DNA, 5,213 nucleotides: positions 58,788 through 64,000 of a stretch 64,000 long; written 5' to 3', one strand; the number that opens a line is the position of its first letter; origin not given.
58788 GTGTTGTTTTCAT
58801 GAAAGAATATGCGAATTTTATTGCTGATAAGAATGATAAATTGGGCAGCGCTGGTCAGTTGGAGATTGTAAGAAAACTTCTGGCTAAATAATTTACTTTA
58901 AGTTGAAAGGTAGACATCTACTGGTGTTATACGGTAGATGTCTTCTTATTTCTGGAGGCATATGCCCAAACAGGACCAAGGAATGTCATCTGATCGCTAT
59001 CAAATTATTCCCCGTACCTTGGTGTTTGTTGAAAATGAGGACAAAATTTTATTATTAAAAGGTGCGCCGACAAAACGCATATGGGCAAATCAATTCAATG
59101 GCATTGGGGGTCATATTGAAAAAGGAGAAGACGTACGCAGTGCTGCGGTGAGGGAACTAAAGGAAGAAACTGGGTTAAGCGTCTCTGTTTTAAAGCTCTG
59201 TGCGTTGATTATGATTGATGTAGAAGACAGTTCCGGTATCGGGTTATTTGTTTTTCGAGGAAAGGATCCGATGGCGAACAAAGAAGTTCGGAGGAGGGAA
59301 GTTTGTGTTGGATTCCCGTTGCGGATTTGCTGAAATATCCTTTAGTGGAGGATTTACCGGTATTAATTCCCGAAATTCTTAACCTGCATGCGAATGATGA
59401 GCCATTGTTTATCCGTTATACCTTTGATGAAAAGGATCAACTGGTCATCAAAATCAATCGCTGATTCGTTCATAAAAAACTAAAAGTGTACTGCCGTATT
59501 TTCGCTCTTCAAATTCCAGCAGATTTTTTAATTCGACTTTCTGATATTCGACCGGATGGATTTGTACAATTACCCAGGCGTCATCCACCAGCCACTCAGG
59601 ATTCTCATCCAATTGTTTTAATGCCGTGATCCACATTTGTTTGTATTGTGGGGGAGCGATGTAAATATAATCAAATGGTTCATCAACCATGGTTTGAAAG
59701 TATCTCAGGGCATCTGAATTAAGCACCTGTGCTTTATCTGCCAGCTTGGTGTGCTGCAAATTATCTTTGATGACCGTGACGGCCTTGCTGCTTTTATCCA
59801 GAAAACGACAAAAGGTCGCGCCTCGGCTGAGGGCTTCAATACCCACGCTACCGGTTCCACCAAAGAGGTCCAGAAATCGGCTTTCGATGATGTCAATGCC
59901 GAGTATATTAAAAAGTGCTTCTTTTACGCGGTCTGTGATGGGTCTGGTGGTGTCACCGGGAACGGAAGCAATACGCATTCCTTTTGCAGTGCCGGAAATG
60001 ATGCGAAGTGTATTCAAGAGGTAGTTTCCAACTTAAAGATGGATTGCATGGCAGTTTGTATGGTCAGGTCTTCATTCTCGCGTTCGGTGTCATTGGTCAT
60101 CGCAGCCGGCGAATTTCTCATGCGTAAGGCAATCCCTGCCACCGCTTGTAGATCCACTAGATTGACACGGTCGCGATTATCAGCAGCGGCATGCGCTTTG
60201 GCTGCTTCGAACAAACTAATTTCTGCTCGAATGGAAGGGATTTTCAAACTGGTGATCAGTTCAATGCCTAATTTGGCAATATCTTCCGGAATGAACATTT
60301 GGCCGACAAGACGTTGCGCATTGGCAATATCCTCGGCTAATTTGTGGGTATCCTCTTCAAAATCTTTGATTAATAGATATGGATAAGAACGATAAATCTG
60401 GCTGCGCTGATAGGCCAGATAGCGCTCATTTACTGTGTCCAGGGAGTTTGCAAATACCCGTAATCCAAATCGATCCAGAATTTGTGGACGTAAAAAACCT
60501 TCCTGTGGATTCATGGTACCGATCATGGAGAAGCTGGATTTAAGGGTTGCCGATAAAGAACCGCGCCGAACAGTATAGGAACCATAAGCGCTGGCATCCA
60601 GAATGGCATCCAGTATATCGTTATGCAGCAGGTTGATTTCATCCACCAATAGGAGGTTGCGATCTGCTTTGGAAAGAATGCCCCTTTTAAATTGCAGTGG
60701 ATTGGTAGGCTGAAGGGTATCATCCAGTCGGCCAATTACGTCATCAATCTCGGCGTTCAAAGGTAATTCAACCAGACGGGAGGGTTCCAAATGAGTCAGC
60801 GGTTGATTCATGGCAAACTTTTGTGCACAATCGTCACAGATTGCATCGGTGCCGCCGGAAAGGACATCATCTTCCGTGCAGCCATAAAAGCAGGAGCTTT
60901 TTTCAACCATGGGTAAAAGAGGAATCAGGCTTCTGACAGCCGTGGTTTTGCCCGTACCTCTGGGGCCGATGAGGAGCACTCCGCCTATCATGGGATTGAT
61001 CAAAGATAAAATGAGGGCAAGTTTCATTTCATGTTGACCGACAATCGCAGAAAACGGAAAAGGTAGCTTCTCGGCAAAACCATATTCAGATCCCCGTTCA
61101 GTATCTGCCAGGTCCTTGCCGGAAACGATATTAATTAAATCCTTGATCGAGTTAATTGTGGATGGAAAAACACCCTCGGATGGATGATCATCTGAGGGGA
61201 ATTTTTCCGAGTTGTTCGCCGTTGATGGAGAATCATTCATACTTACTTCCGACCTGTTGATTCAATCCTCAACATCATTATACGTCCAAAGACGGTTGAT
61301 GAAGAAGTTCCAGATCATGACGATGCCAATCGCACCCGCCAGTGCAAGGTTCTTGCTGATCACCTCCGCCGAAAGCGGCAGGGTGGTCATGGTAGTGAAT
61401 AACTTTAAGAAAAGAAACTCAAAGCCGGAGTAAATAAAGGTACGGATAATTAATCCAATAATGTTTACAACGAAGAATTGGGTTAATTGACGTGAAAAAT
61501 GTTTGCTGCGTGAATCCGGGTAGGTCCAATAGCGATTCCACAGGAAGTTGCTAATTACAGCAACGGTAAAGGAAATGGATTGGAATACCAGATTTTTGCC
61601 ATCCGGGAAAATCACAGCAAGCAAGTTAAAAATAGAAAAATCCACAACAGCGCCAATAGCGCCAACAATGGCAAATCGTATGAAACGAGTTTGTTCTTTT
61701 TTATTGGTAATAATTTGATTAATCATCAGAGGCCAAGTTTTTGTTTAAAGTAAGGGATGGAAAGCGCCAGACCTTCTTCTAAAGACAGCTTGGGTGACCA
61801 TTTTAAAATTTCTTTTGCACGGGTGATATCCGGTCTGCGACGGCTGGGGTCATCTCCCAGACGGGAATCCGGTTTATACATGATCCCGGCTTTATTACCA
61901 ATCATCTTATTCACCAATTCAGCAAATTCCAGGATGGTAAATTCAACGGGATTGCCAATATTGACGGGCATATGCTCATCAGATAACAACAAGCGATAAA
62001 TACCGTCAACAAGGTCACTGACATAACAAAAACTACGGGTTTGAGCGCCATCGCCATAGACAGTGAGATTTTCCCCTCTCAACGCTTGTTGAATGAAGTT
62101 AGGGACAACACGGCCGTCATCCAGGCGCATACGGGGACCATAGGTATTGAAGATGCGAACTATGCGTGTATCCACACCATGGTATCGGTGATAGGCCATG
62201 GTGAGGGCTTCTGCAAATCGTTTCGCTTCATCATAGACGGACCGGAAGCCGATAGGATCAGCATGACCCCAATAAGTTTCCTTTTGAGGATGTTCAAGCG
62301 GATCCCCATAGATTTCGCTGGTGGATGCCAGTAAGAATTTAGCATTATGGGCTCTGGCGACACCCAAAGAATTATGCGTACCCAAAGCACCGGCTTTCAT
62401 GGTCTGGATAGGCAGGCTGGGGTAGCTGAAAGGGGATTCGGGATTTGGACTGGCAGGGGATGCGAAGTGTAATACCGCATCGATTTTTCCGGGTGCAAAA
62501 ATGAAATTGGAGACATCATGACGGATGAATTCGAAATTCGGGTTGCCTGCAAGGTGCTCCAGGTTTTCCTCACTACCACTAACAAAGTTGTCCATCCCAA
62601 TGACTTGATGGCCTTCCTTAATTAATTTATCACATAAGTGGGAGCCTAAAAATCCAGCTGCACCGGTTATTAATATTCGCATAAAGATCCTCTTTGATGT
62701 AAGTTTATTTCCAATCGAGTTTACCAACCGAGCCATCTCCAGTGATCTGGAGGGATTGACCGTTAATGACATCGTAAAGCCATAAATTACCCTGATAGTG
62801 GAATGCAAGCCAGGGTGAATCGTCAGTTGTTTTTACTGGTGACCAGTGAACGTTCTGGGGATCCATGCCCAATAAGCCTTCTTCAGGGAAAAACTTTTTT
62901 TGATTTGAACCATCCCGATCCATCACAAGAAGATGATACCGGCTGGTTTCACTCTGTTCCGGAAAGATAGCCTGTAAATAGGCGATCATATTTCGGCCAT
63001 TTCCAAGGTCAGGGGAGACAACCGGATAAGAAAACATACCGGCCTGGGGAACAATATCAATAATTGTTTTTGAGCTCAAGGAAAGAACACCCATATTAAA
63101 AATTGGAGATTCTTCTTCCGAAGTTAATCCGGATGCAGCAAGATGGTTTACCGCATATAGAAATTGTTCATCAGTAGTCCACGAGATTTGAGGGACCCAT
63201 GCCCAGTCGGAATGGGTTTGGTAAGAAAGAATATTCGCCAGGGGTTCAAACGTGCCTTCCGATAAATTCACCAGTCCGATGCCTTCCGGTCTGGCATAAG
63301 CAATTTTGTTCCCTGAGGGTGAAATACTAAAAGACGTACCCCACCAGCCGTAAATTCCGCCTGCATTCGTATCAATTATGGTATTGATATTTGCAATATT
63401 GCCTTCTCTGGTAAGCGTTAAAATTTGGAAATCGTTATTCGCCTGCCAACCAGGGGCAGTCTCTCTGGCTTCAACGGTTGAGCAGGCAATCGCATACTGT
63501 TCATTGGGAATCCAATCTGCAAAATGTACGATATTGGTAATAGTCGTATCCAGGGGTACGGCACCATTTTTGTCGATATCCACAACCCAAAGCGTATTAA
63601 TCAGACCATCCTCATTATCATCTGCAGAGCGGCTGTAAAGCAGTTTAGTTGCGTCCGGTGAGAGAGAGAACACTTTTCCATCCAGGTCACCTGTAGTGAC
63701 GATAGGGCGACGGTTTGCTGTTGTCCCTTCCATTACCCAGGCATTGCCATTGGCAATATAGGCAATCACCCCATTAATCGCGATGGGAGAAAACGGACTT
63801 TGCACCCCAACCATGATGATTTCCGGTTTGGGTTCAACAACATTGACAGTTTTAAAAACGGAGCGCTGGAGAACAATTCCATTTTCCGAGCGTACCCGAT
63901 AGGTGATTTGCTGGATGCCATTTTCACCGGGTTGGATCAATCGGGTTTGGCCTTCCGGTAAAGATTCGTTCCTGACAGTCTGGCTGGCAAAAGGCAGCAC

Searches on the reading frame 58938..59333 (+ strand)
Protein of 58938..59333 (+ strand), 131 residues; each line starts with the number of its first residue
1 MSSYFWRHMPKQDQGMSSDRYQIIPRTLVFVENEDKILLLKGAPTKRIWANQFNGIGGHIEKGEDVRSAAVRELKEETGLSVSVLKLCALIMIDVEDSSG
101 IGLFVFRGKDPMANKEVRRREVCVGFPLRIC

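Call 25: search_protein_families(library=pfam, proteins=[window:58938-59333:+], max_evalue=0.001)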
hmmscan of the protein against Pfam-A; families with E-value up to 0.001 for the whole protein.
window:58938-59333:+ (131 aa): 1 family
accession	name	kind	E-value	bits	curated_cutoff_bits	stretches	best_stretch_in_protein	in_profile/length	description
PF00293.34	NUDIX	-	4.2e-14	53.1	21.1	1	26-89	5-67/134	NUDIX domain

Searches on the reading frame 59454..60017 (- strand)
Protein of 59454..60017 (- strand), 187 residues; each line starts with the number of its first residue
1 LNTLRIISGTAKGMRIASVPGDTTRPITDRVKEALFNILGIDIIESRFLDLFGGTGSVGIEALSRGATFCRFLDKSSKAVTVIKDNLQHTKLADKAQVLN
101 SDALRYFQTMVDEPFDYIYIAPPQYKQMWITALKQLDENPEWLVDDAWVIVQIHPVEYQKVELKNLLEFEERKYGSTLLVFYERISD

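Call 25: search_protein_families(library=pfam, proteins=[window:59454-60017:-], max_evalue=0.001)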
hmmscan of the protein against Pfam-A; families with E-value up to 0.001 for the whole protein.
window:59454-60017:- (187 aa): 2 families
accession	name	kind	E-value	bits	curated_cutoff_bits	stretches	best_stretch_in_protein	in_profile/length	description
PF03602.21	Cons_hypoth95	-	1.3e-48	165.5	24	1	4-182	1-181/182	Conserved hypothetical protein 95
PF05175.20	MTS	-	3.7e-07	30.4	23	1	32-129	20-113/170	Methyltransferase small domain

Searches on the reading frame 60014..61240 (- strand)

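Call 25: search_protein_families(library=pfam, proteins=[window:60014-61240:-], max_evalue=0.001)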
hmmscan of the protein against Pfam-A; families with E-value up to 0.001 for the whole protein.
window:60014-61240:- (408 aa): 5 families
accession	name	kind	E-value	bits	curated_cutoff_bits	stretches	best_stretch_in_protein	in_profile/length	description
PF17863.7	AAA_lid_2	-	6.7e-09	35.8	22.7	1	331-387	10-66/74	AAA lid domain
PF01078.27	Mg_chelatase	-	1.1e-08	35.2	20.3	0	184-246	97-159/207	Magnesium chelatase, subunit ChlI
PF07728.20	AAA_5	-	1.6e-06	28.6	22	0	87-109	1-23/139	AAA domain (dynein-related subfamily)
PF13401.12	AAA_22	-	1.9e-05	25.4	27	1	88-216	8-107/130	AAA domain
PF00493.29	MCM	-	0.00083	19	23.3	0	183-248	111-176/224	MCM P-loop domain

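Call 67: search_protein_families(library=ncbifam, proteins=[window:60014-61240:-], max_evalue=0.001)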
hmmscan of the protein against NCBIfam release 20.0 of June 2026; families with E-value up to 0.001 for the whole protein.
window:60014-61240:- (408 aa): 8 families
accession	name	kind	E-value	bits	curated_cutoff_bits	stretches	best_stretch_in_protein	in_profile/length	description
TIGR02442.1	Cob-chelat-sub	hypoth_equivalog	4.6e-85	286.4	779.45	1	61-394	1-328/641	putative cobaltochelatase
TIGR02030.1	BchI-ChlI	equivalog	3e-68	230.5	466.95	1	61-381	1-321/337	magnesium chelatase ATPase subunit I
TIGR02031.1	BchD-ChlD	equivalog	1.3e-38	133.2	499.55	1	72-388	3-283/608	magnesium chelatase ATPase subunit D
NF009943.0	PRK13406.1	equivalog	1.1e-08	34.1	571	1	155-389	54-268/585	magnesium chelatase subunit D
TIGR00368.1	TIGR00368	hypoth_equivalog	4.5e-07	28.8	362.4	1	29-114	153-240/499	YifB family Mg chelatase-like AAA ATPase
NF011523.0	PRK14962.1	equivalog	7.8e-05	21.6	576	1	60-106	10-57/474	DNA polymerase III subunits gamma and tau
TIGR02902.1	spore_lonB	equivalog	0.00019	20.2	723.3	0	59-105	60-106/531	ATP-dependent protease LonB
NF007365.0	PRK09862.1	equivalog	0.0002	20.1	530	0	62-114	189-239/506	YifB family Mg chelatase-like AAA ATPase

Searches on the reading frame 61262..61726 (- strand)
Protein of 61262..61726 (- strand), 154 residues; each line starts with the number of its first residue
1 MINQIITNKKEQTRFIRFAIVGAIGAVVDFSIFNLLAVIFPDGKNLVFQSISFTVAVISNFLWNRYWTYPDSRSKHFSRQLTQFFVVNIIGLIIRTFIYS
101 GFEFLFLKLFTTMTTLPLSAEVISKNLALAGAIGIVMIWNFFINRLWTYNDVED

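Call 25: search_protein_families(library=pfam, proteins=[window:61262-61726:-], max_evalue=0.001)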
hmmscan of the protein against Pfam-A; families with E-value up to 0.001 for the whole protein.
window:61262-61726:- (154 aa): 1 family
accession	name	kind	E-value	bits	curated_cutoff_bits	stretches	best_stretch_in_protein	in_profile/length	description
PF04138.20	GtrA_DPMS_TM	-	2e-21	76.8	26.1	1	17-148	1-116/117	GtrA/DPMS, transmembrane domain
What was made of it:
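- Checked: A GtrA-family gene lies at 61262-61726 (76.8 bits, call 25).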

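Call 67: search_protein_families(library=ncbifam, proteins=[window:61262-61726:-], max_evalue=0.001)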
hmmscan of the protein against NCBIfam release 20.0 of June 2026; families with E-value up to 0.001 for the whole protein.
window:61262-61726:- (154 aa): 0 families

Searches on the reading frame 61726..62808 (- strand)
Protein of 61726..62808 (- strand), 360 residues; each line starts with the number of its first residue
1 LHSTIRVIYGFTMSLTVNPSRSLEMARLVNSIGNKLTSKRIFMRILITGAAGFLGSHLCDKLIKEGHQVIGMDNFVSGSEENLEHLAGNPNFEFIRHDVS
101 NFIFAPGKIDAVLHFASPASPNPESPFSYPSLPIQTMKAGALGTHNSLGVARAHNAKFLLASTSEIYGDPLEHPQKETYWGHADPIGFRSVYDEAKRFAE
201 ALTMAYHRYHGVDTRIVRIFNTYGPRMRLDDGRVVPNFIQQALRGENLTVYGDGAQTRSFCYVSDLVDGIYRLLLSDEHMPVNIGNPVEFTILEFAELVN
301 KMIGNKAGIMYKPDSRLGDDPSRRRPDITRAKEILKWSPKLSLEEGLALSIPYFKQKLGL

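Call 25: search_protein_families(library=pfam, proteins=[window:61726-62808:-], max_evalue=0.001)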
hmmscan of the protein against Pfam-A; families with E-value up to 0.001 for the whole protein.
window:61726-62808:- (360 aa): 7 families
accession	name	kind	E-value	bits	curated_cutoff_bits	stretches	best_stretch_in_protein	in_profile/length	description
PF16363.11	GDP_Man_Dehyd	-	2.1e-52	179.1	27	1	46-347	1-329/332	GDP-mannose 4,6 dehydratase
PF01370.27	Epimerase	-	2.1e-48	165.3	20.9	1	45-285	1-240/240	NAD dependent epimerase/dehydratase family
PF01073.25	3Beta_HSD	-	3.7e-08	33.2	22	1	46-267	1-222/280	3-beta hydroxysteroid dehydrogenase/isomerase family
PF02719.21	Polysacc_synt_2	-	1.9e-06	27.7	20.2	0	190-272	136-215/293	Polysaccharide biosynthesis protein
PF04321.23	RmlD_sub_bind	-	3.8e-06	26.6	27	1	43-300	1-228/287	RmlD substrate binding domain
PF07993.18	NAD_binding_4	-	6.8e-06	25.9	20.1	0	47-68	1-22/258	Male sterility protein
PF00106.31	adh_short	-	0.00031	20.7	26.6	1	45-100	3-59/195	short chain dehydrogenase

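Call 67: search_protein_families(library=ncbifam, proteins=[window:61726-62808:-], max_evalue=0.001)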
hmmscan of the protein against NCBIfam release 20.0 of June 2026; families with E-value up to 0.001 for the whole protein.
window:61726-62808:- (360 aa): 24 families
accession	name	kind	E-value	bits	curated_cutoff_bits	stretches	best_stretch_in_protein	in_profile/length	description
TIGR01181.1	dTDP_gluc_dehyt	equivalog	2.5e-40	138.5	365.1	1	44-356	1-313/321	dTDP-glucose 4,6-dehydratase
TIGR04180.1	EDH_00030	hypoth_equivalog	1.4e-35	122.9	475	1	45-341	1-296/297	NAD-dependent 4,6-dehydratase LegB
TIGR01179.1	galE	equivalog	8.4e-29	100.4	262.3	1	44-345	1-316/332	UDP-glucose 4-epimerase GalE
NF011728.1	PRK15181.1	equivalog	9.2e-23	80.8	760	1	43-355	16-338/348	Vi polysaccharide biosynthesis UDP-N-acetylglucosaminuronic acid C-4 epimerase TviC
NF008872.0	PRK11908.1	equivalog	3.3e-22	79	294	1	43-357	2-338/349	bifunctional UDP-4-keto-pentose/UDP-xylose synthase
NF005998.1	PRK08125.1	equivalog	7.4e-22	77.5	777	1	33-354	306-649/649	bifunctional UDP-4-amino-4-deoxy-L-arabinose formyltransferase/UDP-glucuronic acid oxidase ArnA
NF007490.0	PRK10084.1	subfamily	1.4e-21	76.9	649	1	43-354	1-334/361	dTDP-glucose 4,6-dehydratase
NF007582.0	PRK10217.1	equivalog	6.9e-19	68.2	698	1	44-302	3-269/355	dTDP-glucose 4,6-dehydratase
NF047922.1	GDPFucSynFcl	equivalog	3.6e-17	62.8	500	1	44-354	4-301/308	GDP-L-fucose synthase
TIGR02197.1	heptose_epim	equivalog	4.3e-16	59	274.6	1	45-349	1-308/316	ADP-glyceromanno-heptose 6-epimerase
NF007956.0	PRK10675.1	subfamily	2.3e-15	56.6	394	1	43-345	1-320/338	UDP-glucose 4-epimerase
NF041015.1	UDPsulfquin_syn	equivalog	6.5e-13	48.4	575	2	43-77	1-35/384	UDP-sulfoquinovose synthase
NF042422.1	oxyalk_red_OleD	equivalog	4.4e-11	42.7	580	1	43-266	1-207/329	2-alkyl-3-oxoalkanoate reductase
TIGR01472.1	gmd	equivalog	2.1e-10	40.3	415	1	133-304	97-269/342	GDP-mannose 4,6-dehydratase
TIGR02622.1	CDP_4_6_dhtase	equivalog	5.8e-10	38.8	278.45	1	44-356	6-332/352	CDP-glucose 4,6-dehydratase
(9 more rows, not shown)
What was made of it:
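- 61262..62808 (-): GtrA-family small membrane protein (61262-61726) and an NDP-sugar SDR (61726-62808). They are possible accessory genes, and the link to the array is unproven. The SDR's specificity is unresolved (call 67).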

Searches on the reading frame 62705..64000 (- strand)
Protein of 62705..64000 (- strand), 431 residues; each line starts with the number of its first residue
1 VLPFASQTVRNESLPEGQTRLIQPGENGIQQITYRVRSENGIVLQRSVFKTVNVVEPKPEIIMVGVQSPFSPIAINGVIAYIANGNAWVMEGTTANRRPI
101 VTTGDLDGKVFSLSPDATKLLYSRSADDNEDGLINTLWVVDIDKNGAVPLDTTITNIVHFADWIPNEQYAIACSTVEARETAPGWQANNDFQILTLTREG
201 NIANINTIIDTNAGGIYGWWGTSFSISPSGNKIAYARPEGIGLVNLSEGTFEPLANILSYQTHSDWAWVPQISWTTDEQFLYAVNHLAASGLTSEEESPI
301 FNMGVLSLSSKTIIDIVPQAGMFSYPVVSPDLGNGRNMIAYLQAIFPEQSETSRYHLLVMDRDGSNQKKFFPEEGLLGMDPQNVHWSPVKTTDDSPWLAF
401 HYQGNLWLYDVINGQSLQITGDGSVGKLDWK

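Call 25: search_protein_families(library=pfam, proteins=[window:62705-64000:-], max_evalue=0.001)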
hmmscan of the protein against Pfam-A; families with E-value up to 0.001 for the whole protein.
window:62705-64000:- (431 aa): 2 families
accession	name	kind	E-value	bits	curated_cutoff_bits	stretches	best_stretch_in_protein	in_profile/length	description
PF07501.17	G5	-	6.3e-16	58.8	23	1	2-66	10-74/75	G5 domain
PF00930.27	DPPIV_N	-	1.5e-05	24.3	22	0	382-429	46-92/354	Dipeptidyl peptidase IV (DPP IV) N-terminal region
